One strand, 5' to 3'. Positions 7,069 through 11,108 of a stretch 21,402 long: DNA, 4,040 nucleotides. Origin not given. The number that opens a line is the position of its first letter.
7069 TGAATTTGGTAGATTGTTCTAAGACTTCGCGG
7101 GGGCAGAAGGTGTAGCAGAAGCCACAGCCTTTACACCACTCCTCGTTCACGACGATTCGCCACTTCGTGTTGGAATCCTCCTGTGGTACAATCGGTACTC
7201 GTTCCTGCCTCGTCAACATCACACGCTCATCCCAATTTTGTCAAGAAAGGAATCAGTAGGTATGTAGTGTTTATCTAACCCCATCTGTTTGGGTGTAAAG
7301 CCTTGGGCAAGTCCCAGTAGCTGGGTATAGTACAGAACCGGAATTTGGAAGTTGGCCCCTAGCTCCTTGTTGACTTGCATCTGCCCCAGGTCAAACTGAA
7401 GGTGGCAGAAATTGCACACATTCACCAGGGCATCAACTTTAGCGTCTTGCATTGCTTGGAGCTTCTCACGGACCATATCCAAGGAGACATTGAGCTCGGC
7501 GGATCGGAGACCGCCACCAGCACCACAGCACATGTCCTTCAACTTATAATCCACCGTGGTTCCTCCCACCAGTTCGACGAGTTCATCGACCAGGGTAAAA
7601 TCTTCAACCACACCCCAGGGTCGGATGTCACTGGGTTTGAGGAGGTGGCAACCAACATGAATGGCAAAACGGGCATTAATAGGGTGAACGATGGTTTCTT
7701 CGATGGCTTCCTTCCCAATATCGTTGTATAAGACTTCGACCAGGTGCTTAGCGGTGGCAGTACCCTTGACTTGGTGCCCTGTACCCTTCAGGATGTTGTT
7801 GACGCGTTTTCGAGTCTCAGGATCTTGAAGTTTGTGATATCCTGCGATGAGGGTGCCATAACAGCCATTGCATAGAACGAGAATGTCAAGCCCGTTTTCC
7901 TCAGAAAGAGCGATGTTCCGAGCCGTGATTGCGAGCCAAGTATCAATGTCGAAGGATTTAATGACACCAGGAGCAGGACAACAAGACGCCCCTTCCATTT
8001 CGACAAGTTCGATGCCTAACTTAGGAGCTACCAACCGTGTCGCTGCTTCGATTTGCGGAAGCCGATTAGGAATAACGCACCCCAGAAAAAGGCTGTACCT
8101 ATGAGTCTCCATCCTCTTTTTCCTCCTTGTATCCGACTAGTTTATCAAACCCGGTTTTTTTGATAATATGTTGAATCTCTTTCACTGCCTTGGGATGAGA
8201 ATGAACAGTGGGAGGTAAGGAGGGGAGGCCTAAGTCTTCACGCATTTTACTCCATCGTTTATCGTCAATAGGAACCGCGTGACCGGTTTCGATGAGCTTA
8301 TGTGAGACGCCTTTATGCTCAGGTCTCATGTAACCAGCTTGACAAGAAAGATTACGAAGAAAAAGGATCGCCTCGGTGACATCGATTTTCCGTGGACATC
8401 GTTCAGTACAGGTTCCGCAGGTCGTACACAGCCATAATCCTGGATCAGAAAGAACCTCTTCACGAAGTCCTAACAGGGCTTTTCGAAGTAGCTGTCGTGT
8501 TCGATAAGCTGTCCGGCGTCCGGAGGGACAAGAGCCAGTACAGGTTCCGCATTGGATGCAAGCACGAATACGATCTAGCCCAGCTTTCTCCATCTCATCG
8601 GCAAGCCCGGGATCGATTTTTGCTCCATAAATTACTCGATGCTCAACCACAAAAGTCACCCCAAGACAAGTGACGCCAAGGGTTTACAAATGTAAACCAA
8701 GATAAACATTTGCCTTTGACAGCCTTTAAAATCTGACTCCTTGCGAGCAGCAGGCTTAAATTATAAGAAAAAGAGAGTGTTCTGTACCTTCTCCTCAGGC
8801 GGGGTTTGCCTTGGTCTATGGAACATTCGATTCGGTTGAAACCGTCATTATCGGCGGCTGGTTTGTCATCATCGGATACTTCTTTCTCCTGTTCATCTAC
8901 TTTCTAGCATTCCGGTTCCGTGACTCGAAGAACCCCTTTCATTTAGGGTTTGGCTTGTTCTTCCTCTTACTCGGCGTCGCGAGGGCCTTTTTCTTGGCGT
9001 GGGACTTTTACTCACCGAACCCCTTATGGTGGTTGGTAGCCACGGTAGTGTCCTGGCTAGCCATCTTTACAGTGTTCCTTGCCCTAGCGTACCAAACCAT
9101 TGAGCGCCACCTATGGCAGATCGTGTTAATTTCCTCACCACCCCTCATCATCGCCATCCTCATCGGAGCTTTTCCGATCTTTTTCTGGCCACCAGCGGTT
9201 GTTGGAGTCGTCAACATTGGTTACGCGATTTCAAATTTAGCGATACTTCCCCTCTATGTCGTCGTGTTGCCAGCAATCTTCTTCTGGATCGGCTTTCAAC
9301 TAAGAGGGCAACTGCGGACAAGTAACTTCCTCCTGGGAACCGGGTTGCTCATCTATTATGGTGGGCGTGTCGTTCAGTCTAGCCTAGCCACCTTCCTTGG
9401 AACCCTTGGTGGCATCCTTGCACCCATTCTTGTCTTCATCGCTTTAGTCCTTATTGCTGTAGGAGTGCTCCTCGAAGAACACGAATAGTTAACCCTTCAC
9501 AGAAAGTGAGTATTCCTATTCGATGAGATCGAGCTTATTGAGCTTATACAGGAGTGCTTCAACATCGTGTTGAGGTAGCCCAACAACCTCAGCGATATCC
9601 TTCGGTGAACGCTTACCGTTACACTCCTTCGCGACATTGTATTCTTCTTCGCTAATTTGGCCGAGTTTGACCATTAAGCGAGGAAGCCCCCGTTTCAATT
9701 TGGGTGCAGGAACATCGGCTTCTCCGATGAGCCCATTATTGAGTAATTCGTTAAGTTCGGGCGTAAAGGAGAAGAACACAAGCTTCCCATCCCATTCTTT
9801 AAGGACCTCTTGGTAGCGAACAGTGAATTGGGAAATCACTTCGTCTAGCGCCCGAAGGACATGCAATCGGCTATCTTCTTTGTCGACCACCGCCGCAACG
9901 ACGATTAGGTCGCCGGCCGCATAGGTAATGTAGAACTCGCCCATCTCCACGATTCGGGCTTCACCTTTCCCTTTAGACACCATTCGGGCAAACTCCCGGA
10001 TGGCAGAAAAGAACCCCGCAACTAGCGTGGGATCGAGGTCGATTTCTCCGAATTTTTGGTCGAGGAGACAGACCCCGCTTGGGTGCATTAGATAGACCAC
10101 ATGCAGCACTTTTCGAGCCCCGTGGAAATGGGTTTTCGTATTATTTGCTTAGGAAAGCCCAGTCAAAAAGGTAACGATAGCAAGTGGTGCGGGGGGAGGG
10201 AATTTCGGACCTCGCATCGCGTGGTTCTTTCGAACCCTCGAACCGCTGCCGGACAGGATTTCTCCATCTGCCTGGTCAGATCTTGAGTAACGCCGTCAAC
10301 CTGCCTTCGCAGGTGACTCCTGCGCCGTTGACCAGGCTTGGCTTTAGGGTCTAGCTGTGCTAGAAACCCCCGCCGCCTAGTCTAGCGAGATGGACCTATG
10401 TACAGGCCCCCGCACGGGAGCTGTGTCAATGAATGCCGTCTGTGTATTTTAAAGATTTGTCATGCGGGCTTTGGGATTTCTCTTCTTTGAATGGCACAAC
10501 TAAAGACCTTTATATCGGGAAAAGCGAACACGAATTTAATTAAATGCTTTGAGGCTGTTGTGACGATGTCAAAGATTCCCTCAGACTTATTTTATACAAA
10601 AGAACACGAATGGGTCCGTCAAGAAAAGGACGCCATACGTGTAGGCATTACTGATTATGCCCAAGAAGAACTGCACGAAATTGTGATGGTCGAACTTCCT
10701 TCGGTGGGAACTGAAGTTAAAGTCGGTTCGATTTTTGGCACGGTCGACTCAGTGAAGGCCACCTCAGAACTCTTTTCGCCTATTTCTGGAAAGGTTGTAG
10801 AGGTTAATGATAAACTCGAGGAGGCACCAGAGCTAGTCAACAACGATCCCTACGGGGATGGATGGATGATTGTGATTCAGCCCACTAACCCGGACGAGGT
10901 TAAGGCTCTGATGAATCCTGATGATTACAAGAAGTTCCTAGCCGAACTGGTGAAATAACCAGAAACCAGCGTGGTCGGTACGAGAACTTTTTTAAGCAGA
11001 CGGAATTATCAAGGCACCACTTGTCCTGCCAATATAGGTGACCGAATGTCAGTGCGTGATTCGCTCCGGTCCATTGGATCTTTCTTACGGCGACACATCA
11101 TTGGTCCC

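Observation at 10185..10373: A tRNA-Leu(CAA) gene interrupted by four BHB introns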

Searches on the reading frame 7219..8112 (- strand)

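Call 20: search_protein_families(library=pfam, proteins=[window:7219-8112:-])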
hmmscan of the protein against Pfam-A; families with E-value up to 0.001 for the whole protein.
window:7219-8112:- (297 aa): 1 family
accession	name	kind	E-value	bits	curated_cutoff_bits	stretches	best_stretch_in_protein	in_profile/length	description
PF02754.22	CCG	-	1.1e-31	109.2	20.6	2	150-241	2-85/85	Cysteine-rich domain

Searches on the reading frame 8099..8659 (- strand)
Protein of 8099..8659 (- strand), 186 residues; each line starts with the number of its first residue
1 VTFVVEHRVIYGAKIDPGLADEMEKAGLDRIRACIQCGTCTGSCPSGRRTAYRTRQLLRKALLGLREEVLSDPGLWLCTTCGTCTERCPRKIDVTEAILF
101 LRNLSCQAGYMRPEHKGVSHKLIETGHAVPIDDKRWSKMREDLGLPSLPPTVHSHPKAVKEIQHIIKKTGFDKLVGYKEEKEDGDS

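Call 20: search_protein_families(library=pfam, proteins=[window:8099-8659:-])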
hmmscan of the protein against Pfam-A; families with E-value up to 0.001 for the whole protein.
window:8099-8659:- (186 aa): 9 families
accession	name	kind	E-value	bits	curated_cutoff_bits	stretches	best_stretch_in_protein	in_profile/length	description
PF13183.11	Fer4_8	-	3.9e-14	53.4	27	1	32-92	3-68/68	4Fe-4S dicluster domain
PF13534.11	Fer4_17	-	1e-11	45.6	22.2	1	33-93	1-61/61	4Fe-4S dicluster domain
PF13187.11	Fer4_9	-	4.3e-11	43.1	27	1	33-91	1-50/52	4Fe-4S dicluster domain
PF13237.11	Fer4_10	-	7.3e-08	32.7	25.5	1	32-89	7-53/53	4Fe-4S dicluster domain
PF12838.12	Fer4_7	-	1.4e-06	29.1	27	1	34-91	2-51/52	4Fe-4S dicluster domain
PF13484.11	Fer4_16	-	0.00015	22.9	30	0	78-91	2-15/66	4Fe-4S double cluster binding domain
PF12797.12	Fer4_2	-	0.00022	21.4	24.5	0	33-46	9-22/22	4Fe-4S binding domain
PF00037.32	Fer4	-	0.00039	20.6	21.1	0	77-90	7-20/24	4Fe-4S binding domain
PF12798.12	Fer4_3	-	0.00056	21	27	0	78-91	1-14/15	4Fe-4S binding domain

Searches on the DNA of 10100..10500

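Call 71: search_rna_families(source=window, start=10100, end=10500, threshold=evalue, max_evalue=10)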
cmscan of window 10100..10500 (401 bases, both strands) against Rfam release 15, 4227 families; matches with E-value up to 10: 2.
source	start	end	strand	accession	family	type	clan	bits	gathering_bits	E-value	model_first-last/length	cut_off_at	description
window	10100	10125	+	RF01297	sR40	Gene; snRNA; snoRNA; CD-box;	-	12.5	50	5.9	36-61/61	5'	Small nucleolar RNA sR40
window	10347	10452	+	RF02213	ZFAT-AS1_3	Gene; lncRNA;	-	11.2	70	5.5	1-80/80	no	ZFAT antisense RNA 1 conserved region 3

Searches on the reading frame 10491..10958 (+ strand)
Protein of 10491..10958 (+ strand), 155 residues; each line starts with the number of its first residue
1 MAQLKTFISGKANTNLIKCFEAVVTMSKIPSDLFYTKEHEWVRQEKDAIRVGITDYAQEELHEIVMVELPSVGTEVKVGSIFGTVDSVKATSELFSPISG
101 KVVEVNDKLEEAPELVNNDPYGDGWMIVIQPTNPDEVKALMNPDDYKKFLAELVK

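Call 20: search_protein_families(library=pfam, proteins=[window:10491-10958:+])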
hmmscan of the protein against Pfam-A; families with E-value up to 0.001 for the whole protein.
window:10491-10958:+ (155 aa): 1 family
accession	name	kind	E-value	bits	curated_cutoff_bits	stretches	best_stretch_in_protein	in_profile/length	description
PF01597.25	GCV_H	-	6.4e-46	155.7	22.2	1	34-152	2-121/122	Glycine cleavage H-protein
